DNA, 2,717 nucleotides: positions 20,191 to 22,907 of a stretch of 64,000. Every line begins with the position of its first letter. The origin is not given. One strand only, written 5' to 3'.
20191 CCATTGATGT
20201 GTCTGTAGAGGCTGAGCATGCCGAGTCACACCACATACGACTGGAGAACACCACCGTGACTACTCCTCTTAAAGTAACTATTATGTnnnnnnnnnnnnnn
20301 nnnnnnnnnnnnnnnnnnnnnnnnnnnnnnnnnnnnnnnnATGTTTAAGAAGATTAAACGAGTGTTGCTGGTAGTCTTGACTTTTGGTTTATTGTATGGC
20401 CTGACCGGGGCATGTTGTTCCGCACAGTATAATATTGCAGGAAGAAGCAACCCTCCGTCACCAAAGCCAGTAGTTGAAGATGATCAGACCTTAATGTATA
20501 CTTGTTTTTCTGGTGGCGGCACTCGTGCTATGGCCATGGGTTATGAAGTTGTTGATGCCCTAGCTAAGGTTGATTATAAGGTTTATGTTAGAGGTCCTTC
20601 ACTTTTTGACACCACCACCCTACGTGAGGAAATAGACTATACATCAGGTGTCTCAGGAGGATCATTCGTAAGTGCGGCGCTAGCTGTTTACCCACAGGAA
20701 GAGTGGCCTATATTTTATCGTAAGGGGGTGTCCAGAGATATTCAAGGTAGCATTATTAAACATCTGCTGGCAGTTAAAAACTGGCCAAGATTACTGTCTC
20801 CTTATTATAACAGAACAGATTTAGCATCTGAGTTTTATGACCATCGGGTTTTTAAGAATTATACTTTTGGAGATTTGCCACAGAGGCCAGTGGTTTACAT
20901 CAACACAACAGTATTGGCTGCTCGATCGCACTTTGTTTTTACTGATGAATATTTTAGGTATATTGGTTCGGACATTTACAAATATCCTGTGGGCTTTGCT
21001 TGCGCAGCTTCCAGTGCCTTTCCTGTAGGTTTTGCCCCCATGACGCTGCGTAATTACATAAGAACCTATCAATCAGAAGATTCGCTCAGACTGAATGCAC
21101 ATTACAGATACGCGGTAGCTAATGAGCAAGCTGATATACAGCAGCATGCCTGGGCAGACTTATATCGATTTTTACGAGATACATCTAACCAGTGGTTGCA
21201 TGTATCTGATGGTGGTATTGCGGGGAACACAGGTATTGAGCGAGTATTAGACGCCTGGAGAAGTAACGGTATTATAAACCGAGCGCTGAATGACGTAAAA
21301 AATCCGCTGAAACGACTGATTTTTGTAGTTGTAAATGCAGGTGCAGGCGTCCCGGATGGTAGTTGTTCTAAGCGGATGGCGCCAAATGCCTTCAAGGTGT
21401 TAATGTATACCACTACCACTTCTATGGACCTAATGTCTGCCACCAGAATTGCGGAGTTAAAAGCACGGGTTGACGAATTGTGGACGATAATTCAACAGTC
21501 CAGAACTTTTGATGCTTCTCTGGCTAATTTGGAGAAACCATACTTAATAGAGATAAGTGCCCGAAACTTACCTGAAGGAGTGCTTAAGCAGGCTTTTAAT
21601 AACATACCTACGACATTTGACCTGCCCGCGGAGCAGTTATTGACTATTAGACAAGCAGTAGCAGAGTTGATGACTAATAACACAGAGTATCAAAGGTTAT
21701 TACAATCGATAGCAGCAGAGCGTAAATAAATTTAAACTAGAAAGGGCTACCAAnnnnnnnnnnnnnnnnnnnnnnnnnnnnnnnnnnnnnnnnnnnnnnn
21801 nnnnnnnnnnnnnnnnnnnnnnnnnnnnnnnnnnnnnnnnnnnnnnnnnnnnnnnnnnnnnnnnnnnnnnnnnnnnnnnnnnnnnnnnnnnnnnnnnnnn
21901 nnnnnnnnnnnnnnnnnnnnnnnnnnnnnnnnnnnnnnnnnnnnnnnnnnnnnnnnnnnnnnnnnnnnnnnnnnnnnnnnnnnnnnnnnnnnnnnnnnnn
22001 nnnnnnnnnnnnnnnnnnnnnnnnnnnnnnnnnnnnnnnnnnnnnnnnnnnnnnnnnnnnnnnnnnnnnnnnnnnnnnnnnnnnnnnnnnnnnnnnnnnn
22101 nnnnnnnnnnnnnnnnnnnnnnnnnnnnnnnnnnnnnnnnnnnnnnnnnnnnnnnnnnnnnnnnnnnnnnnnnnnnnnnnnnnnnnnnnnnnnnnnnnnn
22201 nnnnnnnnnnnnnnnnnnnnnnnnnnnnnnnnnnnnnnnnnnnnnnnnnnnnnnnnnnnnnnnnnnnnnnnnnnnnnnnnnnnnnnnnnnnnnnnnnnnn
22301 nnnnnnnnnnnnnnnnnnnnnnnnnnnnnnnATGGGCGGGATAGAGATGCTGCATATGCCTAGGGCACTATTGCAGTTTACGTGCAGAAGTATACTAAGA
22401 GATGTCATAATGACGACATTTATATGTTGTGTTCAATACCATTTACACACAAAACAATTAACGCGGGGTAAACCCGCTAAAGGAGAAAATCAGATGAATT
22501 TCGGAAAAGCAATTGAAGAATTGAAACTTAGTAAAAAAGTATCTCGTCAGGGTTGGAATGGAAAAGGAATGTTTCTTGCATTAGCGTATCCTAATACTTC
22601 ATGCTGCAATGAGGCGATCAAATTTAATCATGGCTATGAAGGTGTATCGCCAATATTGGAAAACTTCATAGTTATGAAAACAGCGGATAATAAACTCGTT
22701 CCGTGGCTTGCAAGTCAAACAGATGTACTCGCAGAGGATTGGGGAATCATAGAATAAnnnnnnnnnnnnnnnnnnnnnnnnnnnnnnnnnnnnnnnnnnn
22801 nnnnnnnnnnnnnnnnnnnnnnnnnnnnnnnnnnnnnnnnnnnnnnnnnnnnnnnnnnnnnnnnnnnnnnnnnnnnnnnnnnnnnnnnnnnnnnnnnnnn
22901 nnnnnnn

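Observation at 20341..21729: Secreted or lipoprotein patatin-like phospholipase in a phage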

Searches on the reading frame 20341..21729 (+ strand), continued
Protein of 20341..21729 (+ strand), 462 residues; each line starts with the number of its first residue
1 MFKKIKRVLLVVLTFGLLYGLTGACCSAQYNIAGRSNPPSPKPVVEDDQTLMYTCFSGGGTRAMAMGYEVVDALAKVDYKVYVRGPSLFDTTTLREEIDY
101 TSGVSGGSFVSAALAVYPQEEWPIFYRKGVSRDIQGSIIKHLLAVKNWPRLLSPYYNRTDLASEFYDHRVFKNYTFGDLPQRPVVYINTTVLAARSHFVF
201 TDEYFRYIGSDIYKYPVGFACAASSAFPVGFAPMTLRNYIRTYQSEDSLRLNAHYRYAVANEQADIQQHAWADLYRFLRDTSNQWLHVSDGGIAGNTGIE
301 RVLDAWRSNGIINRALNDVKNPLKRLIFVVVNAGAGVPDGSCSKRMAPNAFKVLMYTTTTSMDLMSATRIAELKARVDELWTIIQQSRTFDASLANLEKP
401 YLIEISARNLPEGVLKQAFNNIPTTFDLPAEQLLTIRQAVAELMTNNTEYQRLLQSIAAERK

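Call 80: search_dna_similar(query=window:20341-21729:+, collection=plasmids, mode=protein, max_evalue=0.00001, max_rows=10)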
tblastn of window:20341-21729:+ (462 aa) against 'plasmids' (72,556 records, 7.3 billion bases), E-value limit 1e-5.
Records with a match: 57; places in all: 60; records where one place covers at least 80% of the query: 3.
Best place of each record, by identity: <60% 57.
By first word of the organism name: Citrobacter 19; Klebsiella 10; Enterobacter 7; Cupriavidus 2; Salmonella 2; Escherichia 2; Leclercia 2; Pantoea 2; Ensifer 2; Variovorax 1; and 8 more.
By predicted mobility (MOB-suite, as given by PLSDB): conjugative 49; non-mobilizable 6; mobilizable 2.
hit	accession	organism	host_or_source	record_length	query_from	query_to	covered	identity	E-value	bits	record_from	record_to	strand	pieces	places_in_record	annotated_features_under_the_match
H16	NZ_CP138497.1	Variovorax boronicumulans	Legume root,PacBio whole genome assembly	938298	30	454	92%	28.5%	5e-32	137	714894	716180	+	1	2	patatin-like phospholipase family protein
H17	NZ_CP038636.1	Cupriavidus oxalaticus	whole organism,sewage sludge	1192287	49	459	89%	27.8%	6e-23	109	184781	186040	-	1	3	none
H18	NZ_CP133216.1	Thiothrix subterranea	hydrogen sulfide spring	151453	43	457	90%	25.8%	1e-22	108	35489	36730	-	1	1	patatin-like phospholipase family protein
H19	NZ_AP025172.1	Cupriavidus sp. P-10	-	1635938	24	353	71%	29.1%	2e-16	90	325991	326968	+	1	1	none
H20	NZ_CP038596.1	Salmonella enterica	Homo sapiens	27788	135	457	70%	27.7%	2e-26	120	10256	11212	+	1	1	patatin-like phospholipase family protein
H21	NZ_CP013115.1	Shewanella xiamenensis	environnemental,Hospital effluents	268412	135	457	70%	27.7%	3e-26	119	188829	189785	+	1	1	patatin-like phospholipase family protein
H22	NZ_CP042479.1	Citrobacter freundii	Homo sapiens,Whole organism,clinical ...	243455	135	457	70%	27.0%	5e-26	119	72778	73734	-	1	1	patatin-like phospholipase family protein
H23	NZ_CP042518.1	Citrobacter freundii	Whole organism,ARJO bathroom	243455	135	457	70%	27.0%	5e-26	119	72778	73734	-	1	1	patatin-like phospholipase family protein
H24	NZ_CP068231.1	Aeromonas caviae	combined sewer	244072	135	457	70%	27.0%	5e-26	119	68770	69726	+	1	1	patatin-like phospholipase family protein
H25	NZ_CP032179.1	Citrobacter freundii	-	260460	135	457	70%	27.0%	5e-26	119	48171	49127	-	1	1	patatin-like phospholipase family protein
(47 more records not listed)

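Call 82: get_annotated_region(hit=H22, flank=3000)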
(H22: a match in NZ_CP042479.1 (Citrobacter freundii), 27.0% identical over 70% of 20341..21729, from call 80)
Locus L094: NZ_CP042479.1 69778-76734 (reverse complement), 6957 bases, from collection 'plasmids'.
description: Citrobacter freundii strain C50 plasmid pC50_001, complete sequence
organism: Citrobacter freundii (NCBI taxid 546)
taxonomy: Bacteria; Pseudomonadota; Gammaproteobacteria; Enterobacterales; Enterobacteriaceae; Citrobacter; Citrobacter freundii
host: -; source: Homo sapiens,Whole organism,clinical sample; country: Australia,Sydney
typing (MOB-suite, as given by PLSDB): conjugative; replicon IncA,IncP; relaxase MOBH,MOBH,MOBP; mating-pair formation MPF_F
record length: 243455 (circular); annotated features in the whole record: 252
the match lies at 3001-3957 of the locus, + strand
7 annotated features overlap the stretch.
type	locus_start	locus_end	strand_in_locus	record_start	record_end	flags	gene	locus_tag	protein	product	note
CDS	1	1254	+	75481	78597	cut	-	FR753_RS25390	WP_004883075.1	efflux RND transporter permease subunit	-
CDS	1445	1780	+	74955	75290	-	-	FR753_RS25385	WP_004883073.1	multidrug efflux SMR transporter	-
CDS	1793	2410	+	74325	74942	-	-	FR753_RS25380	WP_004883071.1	DUF3313 family protein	-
CDS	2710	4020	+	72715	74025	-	-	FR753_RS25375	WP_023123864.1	patatin-like phospholipase family protein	-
CDS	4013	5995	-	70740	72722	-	-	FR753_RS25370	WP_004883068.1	relaxase/mobilization nuclease and DUF3363 domain-containing protein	-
CDS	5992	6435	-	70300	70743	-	-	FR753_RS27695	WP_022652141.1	hypothetical protein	-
CDS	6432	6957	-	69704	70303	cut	-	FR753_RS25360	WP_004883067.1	S26 family signal peptidase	GO:0006465 - signal peptide processing [Evidence IEA]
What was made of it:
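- Family members occur on megaplasmids and conjugative plasmids (calls 80, 82).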

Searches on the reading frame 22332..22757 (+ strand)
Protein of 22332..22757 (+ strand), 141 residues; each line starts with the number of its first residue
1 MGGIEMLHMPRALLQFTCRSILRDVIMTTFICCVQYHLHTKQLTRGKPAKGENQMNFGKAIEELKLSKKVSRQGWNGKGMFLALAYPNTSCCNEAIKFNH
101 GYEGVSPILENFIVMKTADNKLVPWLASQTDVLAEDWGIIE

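Call 9: search_protein_families(library=phrogs, proteins=[window:22332-22757:+], max_evalue=0.001)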
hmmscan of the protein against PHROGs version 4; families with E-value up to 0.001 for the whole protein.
window:22332-22757:+ (141 aa): 3 families
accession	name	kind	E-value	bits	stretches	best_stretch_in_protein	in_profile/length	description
phrog_1048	-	unknown function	1.8e-28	101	1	35-140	90-194/211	-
phrog_872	-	unknown function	9.8e-27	95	1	52-141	86-172/172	-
phrog_30130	-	unknown function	2.4e-09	37.8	1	52-139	173-258/262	-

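Call 20: search_protein_families(library=pfam, proteins=[window:22332-22757:+], max_evalue=1)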
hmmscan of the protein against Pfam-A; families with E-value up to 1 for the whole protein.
window:22332-22757:+ (141 aa): 1 family
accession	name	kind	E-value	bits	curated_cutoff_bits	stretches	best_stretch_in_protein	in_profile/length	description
PF11195.14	Tad2-like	-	3.4e-24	85.6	25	1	55-140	1-73/73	Thoeris anti-defense 2-like domain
